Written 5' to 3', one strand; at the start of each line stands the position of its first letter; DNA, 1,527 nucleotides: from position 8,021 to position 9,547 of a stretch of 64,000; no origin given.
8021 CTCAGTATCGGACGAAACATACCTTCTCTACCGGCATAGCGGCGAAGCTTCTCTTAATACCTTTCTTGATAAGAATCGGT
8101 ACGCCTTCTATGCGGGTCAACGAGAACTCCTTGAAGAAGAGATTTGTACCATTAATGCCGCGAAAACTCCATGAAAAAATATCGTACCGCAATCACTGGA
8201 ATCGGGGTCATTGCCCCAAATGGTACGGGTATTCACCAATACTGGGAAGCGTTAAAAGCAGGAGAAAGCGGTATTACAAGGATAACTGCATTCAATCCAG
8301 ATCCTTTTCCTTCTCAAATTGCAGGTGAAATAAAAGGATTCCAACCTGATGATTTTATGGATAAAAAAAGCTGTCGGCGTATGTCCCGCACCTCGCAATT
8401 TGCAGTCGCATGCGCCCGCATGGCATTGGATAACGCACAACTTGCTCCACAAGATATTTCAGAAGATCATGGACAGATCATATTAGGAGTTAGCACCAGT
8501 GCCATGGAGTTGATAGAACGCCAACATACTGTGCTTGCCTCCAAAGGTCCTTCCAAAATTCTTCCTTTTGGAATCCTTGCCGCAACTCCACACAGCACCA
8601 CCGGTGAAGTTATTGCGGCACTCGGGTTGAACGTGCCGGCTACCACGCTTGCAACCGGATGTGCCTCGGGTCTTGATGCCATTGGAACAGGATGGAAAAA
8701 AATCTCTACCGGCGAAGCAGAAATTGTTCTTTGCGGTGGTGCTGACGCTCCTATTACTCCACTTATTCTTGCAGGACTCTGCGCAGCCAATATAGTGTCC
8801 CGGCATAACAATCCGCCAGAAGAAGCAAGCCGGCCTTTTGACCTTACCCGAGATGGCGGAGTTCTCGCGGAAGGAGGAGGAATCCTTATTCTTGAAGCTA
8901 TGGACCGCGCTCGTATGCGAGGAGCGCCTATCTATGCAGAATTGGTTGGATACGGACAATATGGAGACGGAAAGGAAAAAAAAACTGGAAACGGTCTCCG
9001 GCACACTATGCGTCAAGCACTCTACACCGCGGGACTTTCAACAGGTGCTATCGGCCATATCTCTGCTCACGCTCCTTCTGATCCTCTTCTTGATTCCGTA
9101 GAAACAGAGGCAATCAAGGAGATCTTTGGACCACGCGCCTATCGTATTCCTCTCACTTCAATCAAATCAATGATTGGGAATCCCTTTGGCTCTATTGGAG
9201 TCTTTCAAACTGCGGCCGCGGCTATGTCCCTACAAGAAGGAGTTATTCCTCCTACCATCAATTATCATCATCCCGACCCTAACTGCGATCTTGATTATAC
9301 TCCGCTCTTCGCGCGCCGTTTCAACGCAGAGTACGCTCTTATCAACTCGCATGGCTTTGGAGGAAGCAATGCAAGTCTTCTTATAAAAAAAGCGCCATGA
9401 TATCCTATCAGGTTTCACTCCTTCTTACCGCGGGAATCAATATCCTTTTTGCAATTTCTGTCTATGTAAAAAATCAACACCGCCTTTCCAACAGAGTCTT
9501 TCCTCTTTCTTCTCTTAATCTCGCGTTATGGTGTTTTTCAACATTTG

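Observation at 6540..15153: Five-gene translationally coupled operon linking lipid-type biosynthetic enzymes to a sigma-54 two-component relay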

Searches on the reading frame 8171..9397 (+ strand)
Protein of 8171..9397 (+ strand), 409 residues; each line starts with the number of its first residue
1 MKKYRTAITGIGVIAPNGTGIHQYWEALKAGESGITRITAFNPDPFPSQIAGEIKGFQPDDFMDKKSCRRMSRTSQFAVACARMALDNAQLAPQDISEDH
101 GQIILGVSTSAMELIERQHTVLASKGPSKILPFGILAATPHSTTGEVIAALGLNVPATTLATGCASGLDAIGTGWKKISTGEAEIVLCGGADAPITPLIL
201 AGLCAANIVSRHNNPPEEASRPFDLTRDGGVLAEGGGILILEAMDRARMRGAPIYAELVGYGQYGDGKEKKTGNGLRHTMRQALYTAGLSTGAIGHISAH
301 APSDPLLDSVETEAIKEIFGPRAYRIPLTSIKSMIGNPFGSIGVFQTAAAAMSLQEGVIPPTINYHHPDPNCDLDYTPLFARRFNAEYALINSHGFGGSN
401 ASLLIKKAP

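Call 7: search_protein_families(library=pfam, proteins=[window:8171-9397:+], max_evalue=0.01)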
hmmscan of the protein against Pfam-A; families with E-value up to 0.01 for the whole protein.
window:8171-9397:+ (409 aa): 3 families
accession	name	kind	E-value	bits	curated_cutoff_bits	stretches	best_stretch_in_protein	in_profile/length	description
PF00109.32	ketoacyl-synt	-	1.2e-41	143.5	20.8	1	7-245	5-250/252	Beta-ketoacyl synthase, N-terminal domain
PF02801.28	Ketoacyl-synt_C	-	5.9e-25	88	20.8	1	255-365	1-118/119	Beta-ketoacyl synthase, C-terminal domain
PF00108.29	Thiolase_N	-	2e-07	31.1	26.4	1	150-191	69-112/260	Thiolase, N-terminal domain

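Call 8: search_protein_families(library=ncbifam, proteins=[window:8171-9397:+], max_evalue=0.01)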
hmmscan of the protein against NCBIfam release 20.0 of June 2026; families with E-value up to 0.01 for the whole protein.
window:8171-9397:+ (409 aa): 37 families (the best 25 are shown)
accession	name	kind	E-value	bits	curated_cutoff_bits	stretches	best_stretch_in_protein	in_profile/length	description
TIGR03150.1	fabF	equivalog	1.7e-119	399.2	493.75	1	5-406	2-407/407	beta-ketoacyl-ACP synthase II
NF005589.0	PRK07314.1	subfamily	7.8e-117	390.5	387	1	2-408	2-412/413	beta-ketoacyl-ACP synthase II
NF004970.0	PRK06333.1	subfamily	6.2e-100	335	525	1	1-407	1-421/424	beta-ketoacyl-ACP synthase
NF006274.0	PRK08439.1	equivalog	1.5e-91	307.2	621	1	5-407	3-405/406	beta-ketoacyl-ACP synthase II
NF006434.0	PRK08722.1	equivalog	4.3e-88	296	759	1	1-407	1-413/414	beta-ketoacyl-ACP synthase II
NF005076.0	PRK06501.1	equivalog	4.4e-71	240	629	1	7-408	14-423/425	beta-ketoacyl-ACP synthase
NF006587.0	PRK09116.1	equivalog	5.7e-70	236.1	470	1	5-408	3-407/408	beta-ketoacyl-ACP synthase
NF005916.1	PRK07910.1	equivalog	8.1e-64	216.1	560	1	7-405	15-415/418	KasA/KasB family beta-ketoacyl-ACP synthase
NF005935.0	PRK07967.1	equivalog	1.1e-62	212.2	630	1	5-407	3-403/406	beta-ketoacyl-ACP synthase I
NF005490.0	PRK07103.1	equivalog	1.5e-52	179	445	1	4-407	4-412/414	polyketide beta-ketoacyl:acyl carrier protein synthase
NF058662.1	cispenta_AmcF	equivalog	3.7e-47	161.1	325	1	7-406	3-368/369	cispentacin biosynthesis acyltransferase subunit AmcF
NF004618.0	PRK05952.1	equivalog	4.5e-47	160.8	455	1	7-407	5-382/384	beta-ketoacyl-ACP synthase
NF006618.0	PRK09185.1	subfamily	6.2e-45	153.9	407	1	6-407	5-392/394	beta-ketoacyl-ACP synthase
NF041183.1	Pks2_ls1_myc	equivalog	2.1e-27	94.5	2400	1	71-381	87-388/2086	sulfolipid-1 biosynthesis phthioceranic/hydroxyphthioceranic acid synthase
NF040607.1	mycolic_Pks13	equivalog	4e-26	90.8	2100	1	53-407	166-525/1680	polyketide synthase Pks13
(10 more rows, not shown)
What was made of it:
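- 8171..9400 (+): FabF-like ketosynthase of a distinct subfamily (Cys164-His300-Asn337). TIGR03150 399 bits vs cutoff 494 (call 8).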

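Call 19: search_solved_structures(query=window:8171-9397:+, show_alignments=1, max_evalue=1e-40)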
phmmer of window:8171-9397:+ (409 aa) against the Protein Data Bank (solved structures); distinct sequences matched with E-value up to 1e-40: 71 (the best 60 are shown).
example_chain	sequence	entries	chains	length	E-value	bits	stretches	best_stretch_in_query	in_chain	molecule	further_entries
4ls5_A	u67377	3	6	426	2.7e-94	319.5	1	1-407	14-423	3-oxoacyl-[acyl-carrier-protein] synthase 2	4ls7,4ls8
4ls6_A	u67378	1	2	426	3.5e-94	319.1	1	1-407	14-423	3-oxoacyl-[acyl-carrier-protein] synthase 2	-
1j3n_A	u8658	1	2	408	3.8e-93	315.7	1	5-407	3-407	3-oxoacyl-(acyl-carrier protein) synthase II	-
1e5m_A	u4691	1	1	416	9.3e-93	314.4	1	2-407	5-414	BETA KETOACYL ACYL CARRIER PROTEIN SYNTHASE II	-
5sxo_A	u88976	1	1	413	2.6e-91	309.7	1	1-407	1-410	3-oxoacyl-[acyl-carrier-protein] synthase 2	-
3o04_A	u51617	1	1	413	2.6e-91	309.7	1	1-407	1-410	beta-keto-acyl carrier protein synthase II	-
4r8e_A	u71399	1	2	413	6.6e-89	301.8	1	1-407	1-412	3-oxoacyl-[acyl-carrier-protein] synthase 2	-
2gqd_A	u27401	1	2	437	2e-86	293.6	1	4-407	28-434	3-oxoacyl-[acyl-carrier-protein] synthase 2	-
6okg_A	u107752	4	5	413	2.2e-86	293.4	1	1-407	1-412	3-oxoacyl-[acyl-carrier-protein] synthase 2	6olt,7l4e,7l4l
2gfw_A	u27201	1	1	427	4.6e-86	292.4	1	2-407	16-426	3-oxoacyl-[acyl-carrier-protein] synthase 2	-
1b3n_A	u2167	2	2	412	6.2e-86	292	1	3-407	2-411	PROTEIN (KETOACYL ACYL CARRIER PROTEIN SYNTHASE 2) | BETA-KETOACYL ACP SYNTHASE II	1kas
2gfy_A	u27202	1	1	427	3.9e-85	289.3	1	2-407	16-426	3-oxoacyl-[acyl-carrier-protein] synthase 2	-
3hnz_A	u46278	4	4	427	1e-84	287.9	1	2-407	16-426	3-oxoacyl-[acyl-carrier-protein] synthase 2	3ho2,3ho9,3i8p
9lpl_A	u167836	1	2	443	1.7e-84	287.2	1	2-407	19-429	3-oxoacyl-[acyl-carrier-protein] synthase 2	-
2gfv_A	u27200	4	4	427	2.2e-84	286.9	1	2-407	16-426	3-oxoacyl-[acyl-carrier-protein] synthase 2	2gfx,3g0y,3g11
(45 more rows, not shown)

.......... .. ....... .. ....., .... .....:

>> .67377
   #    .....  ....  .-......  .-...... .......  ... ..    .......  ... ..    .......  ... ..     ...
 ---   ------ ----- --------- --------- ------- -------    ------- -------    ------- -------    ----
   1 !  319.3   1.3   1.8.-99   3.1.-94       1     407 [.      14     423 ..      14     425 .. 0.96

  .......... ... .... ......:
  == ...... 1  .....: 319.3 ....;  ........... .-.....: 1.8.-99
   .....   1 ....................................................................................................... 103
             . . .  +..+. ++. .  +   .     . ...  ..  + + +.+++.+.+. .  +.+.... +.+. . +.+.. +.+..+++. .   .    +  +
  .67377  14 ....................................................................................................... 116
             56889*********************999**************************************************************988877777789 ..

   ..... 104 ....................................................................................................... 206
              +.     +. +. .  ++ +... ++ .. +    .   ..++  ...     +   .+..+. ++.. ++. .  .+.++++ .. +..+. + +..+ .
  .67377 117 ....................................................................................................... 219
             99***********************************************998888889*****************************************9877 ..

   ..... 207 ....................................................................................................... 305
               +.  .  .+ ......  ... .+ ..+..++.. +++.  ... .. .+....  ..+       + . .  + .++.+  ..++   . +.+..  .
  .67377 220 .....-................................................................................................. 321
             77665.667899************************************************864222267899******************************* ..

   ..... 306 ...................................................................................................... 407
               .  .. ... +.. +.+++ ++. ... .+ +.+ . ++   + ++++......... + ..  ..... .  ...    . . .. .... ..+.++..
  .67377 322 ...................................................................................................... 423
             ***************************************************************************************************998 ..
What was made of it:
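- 8171..9400 (+): Alignment to B. subtilis FabF shows GH replaced by GN (call 19).
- On FabF / KAS II: The second His is Asn337 (call 19).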

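Call 68: find_homologous_proteins(query=window:8171-9397:+, max_evalue=1e-60)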
Query window:8171-9397:+ (409 aa): 5011 proteins with E <= 1e-60 among 8000 candidates; the best 120 are listed.
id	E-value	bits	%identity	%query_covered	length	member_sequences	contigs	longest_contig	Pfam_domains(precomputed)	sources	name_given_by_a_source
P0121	2.7e-261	884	95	100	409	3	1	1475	PF00109.33,PF00108.30,PF02801.29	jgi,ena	-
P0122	1.1e-155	537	59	100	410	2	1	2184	PF00109.33,PF02801.29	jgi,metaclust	metaclust:\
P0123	1.9e-147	509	58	99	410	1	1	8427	PF00109.33,PF02801.29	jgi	jgi:3-oxoacyl-[acyl-carrier-protein] synthase II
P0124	1.4e-146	507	57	100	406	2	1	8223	PF00109.33,PF02801.29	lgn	-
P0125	2.9e-145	502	55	99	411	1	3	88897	PF00109.33,PF02801.29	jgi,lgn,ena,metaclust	metaclust:\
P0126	8.9e-143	494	55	100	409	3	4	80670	PF00109.33,PF02801.29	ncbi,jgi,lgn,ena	-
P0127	1.4e-142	493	56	100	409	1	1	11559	PF00109.33,PF02801.29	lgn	-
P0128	3.6e-139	482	56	100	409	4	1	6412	PF00109.33,PF00108.30,PF02801.29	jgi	-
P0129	8.9e-138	478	54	99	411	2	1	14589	PF00109.33,PF02801.29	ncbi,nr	ncbi:MAG: beta-ketoacyl-[acyl-carrier-protein] synthase family protein [Candidatus Omnitrophica bact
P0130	2.2e-137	476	54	99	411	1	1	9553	PF00109.33,PF02801.29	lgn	-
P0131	2.5e-135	469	53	99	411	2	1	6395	PF00109.33,PF02801.29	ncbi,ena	-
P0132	2.1e-134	466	52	99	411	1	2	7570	PF00109.33,PF00108.30,PF02801.29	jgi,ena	-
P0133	2.8e-134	466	54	99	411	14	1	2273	PF00109.33,PF02801.29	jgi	-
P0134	3.7e-132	459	52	99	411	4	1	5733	PF00109.33,PF00108.30,PF02801.29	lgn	-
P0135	5.3e-132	459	53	100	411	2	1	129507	PF00109.33,PF00108.30,PF02801.29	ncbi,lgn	ncbi:MAG: beta-ketoacyl-[acyl-carrier-protein] synthase family protein [Candidatus Ratteibacteria ba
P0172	1.9e-114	401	47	100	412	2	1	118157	PF00109.33,PF02801.29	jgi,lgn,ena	-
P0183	4.9e-113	396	47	99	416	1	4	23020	PF00109.33,PF00108.30,PF02801.29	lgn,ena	-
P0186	7.0e-113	396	46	99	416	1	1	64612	PF00109.33,PF02801.29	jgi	jgi:3-oxoacyl-[acyl-carrier-protein] synthase II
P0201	1.2e-110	388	46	99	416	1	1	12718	PF00109.33,PF00108.30,PF02801.29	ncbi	-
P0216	5.8e-109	383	45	100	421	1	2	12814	PF00109.33,PF00108.30,PF02801.29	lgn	-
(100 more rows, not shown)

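Call 70: find_encoding_contigs(protein=P0183, flank=9000, max_places=2)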
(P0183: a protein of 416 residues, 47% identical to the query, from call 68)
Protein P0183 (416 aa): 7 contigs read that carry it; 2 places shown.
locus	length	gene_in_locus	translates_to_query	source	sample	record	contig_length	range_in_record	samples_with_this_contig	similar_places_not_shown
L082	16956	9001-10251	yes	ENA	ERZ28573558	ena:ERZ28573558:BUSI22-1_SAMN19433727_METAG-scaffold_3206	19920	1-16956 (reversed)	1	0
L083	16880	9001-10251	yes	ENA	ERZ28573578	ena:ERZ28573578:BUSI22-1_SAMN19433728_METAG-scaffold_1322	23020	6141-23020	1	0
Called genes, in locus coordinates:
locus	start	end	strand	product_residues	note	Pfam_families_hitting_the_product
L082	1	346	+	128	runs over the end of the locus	PF00171:Aldedh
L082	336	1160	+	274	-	PF00106:adh_short, PF08659:KR, PF13561:adh_short_C2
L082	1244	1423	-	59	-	-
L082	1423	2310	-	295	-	PF00892:EamA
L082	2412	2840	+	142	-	-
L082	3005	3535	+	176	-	-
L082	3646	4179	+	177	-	PF13302:Acetyltransf_3, PF00583:Acetyltransf_1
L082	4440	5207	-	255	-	PF00142:Fer4_NifH, PF01656:CbiA, PF02374:ArsA_ATPase (weak), PF06564:CBP_BcsQ, PF07015:VirC1 (faint), PF09140:MipZ, PF10609:ParA, PF13614:AAA_31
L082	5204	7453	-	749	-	PF04738:Lant_dehydr_N (weak)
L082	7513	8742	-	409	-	PF00072:Response_reg, PF02518:HATPase_c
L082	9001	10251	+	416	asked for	PF00109:ketoacyl-synt, PF00108:Thiolase_N (weak), PF02801:Ketoacyl-synt_C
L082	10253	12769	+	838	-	PF16927:HisKA_7TM (weak), PF00989:PAS (weak), PF08448:PAS_4 (faint), PF00512:HisKA, PF02518:HATPase_c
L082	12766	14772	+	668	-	PF00989:PAS, PF08448:PAS_4 (weak), PF13188:PAS_8 (weak), PF00512:HisKA, PF02518:HATPase_c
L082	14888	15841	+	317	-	PF01116:F_bP_aldolase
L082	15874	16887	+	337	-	PF04613:LpxD, PF25084:LbH_EIF2B (faint), PF25087:GMPPB_C (faint), PF00132:Hexapep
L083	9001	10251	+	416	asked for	PF00109:ketoacyl-synt, PF00108:Thiolase_N (weak), PF02801:Ketoacyl-synt_C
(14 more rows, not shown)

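Call 71: find_encoding_contigs(protein=P0172, flank=9000, max_places=1)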
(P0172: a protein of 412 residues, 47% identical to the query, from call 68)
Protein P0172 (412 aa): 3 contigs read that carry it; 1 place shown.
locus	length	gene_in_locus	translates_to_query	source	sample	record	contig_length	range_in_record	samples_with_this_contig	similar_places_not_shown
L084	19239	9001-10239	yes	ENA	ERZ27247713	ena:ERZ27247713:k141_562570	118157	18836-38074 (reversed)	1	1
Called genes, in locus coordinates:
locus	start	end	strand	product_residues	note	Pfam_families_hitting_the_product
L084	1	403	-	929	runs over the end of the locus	PF16126:DUF4838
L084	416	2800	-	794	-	PF03648:Glyco_hydro_67N (faint), PF16126:DUF4838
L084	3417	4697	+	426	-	PF04963:Sigma54_CBD, PF04552:Sigma54_DBD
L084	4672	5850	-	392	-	PF00072:Response_reg, PF00512:HisKA, PF02518:HATPase_c, PF14501:HATPase_c_5 (weak)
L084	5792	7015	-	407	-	PF03349:Toluene_X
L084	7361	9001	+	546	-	PF02310:B12-binding, PF04055:Radical_SAM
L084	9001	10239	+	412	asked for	PF00109:ketoacyl-synt, PF02801:Ketoacyl-synt_C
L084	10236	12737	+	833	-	PF16927:HisKA_7TM, PF00989:PAS, PF08448:PAS_4, PF13426:PAS_9, PF00512:HisKA, PF02518:HATPase_c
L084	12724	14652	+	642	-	PF00072:Response_reg, PF13185:GAF_2 (weak), PF00989:PAS, PF08448:PAS_4, PF13188:PAS_8 (weak), PF13426:PAS_9 (weak), PF00512:HisKA, PF02518:HATPase_c (weak)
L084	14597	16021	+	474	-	PF00072:Response_reg, PF00158:Sigma54_activat, PF14532:Sigma54_activ_2, PF07728:AAA_5 (weak), PF25601:AAA_lid_14, PF02954:HTH_8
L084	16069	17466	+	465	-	PF00072:Response_reg, PF11849:DUF3369 (weak), PF13492:GAF_3 (weak), PF13487:HD_5, PF01966:HD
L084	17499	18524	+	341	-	PF06723:MreB_Mbl, PF00022:Actin (weak), PF00012:HSP70, PF14450:FtsA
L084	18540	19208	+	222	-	PF04085:MreC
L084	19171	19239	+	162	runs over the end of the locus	-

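Call 72: find_encoding_contigs(protein=P0186, flank=9000, max_places=1)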
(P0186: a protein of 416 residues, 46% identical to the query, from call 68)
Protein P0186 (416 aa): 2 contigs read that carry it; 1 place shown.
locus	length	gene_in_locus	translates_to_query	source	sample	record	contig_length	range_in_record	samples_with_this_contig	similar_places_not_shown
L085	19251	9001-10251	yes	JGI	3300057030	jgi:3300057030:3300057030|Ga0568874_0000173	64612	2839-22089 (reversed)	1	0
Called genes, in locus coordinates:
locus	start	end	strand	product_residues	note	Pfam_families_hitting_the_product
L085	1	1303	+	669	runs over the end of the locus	PF01751:Toprim, PF01131:Topoisom_bac, PF01396:Zn_ribbon_Top1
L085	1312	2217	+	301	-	PF02899:Phage_int_SAM_1, PF13102:Phage_int_SAM_5, PF13495:Phage_int_SAM_4, PF00589:Phage_integrase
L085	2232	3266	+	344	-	PF01208:URO-D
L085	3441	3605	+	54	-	-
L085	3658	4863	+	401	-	PF01261:AP_endonuc_2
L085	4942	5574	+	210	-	PF00702:Hydrolase, PF12710:HAD, PF13419:HAD_2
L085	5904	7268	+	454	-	PF02310:B12-binding, PF19864:Radical_SAM_N2 (weak), PF04055:Radical_SAM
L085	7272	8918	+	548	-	PF02310:B12-binding, PF04055:Radical_SAM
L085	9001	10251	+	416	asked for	PF00109:ketoacyl-synt, PF02801:Ketoacyl-synt_C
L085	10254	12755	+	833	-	PF16927:HisKA_7TM, PF01590:GAF (weak), PF13185:GAF_2, PF13492:GAF_3, PF00989:PAS (faint), PF13426:PAS_9 (weak), PF00512:HisKA, PF02518:HATPase_c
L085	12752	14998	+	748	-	PF00072:Response_reg, PF01590:GAF, PF13185:GAF_2 (weak), PF13492:GAF_3 (weak), PF00989:PAS, PF00512:HisKA, PF02518:HATPase_c, PF02954:HTH_8, +3 more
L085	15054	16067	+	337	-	PF00072:Response_reg, PF13487:HD_5, PF01966:HD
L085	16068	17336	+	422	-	PF03349:Toluene_X, PF10677:DUF2490 (faint)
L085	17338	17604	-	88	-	PF13828:DUF4190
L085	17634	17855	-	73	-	PF11680:DUF3276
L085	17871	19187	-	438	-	PF01264:Chorismate_synt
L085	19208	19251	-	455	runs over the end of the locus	PF00275:EPSP_synthase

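Call 73: find_encoding_contigs(protein=P0216, flank=9000, max_places=1)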
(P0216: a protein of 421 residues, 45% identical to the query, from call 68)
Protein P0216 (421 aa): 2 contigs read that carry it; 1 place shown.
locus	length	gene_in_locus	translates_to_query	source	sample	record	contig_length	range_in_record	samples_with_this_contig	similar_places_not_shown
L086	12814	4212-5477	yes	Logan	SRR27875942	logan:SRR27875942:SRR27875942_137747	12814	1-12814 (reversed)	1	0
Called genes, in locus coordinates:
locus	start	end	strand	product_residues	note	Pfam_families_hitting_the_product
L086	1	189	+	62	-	?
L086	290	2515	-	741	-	PF04738:Lant_dehydr_N (faint)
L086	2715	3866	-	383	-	PF00072:Response_reg, PF02518:HATPase_c, PF14501:HATPase_c_5 (faint)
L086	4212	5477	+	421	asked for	PF00109:ketoacyl-synt, PF00108:Thiolase_N (weak), PF02801:Ketoacyl-synt_C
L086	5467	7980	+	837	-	PF01590:GAF, PF13185:GAF_2, PF13492:GAF_3 (weak), PF00989:PAS, PF08448:PAS_4 (weak), PF13426:PAS_9 (weak), PF00512:HisKA, PF02518:HATPase_c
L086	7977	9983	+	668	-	PF08448:PAS_4 (faint), PF00989:PAS (faint), PF00512:HisKA, PF02518:HATPase_c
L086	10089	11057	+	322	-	PF01116:F_bP_aldolase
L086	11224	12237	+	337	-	PF04613:LpxD, PF25087:GMPPB_C (faint), PF25084:LbH_EIF2B (weak), PF00132:Hexapep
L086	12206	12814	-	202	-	?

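Call 74: find_encoding_contigs(protein=P0201, flank=9000, max_places=1)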
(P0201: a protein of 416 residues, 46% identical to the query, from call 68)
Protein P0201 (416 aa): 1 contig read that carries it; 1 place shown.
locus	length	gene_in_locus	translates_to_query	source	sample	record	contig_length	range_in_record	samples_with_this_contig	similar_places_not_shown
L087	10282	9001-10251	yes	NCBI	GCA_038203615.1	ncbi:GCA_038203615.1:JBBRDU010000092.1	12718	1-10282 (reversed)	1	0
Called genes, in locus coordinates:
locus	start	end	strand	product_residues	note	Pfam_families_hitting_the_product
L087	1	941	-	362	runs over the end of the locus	PF00155:Aminotran_1_2, PF00266:Aminotran_5 (weak)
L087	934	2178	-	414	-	PF00815:Histidinol_dh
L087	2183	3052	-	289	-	PF01634:HisG, PF08029:HisG_C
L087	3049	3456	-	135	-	PF01502:PRA-CH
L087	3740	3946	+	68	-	-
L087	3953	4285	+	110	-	PF00583:Acetyltransf_1, PF13302:Acetyltransf_3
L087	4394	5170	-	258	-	PF00142:Fer4_NifH, PF01656:CbiA, PF02374:ArsA_ATPase (weak), PF06564:CBP_BcsQ, PF07015:VirC1 (faint), PF09140:MipZ, PF10609:ParA, PF13614:AAA_31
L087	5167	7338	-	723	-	PF04738:Lant_dehydr_N (weak)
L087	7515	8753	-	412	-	PF00072:Response_reg, PF02518:HATPase_c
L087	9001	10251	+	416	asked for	PF00109:ketoacyl-synt, PF00108:Thiolase_N (weak), PF02801:Ketoacyl-synt_C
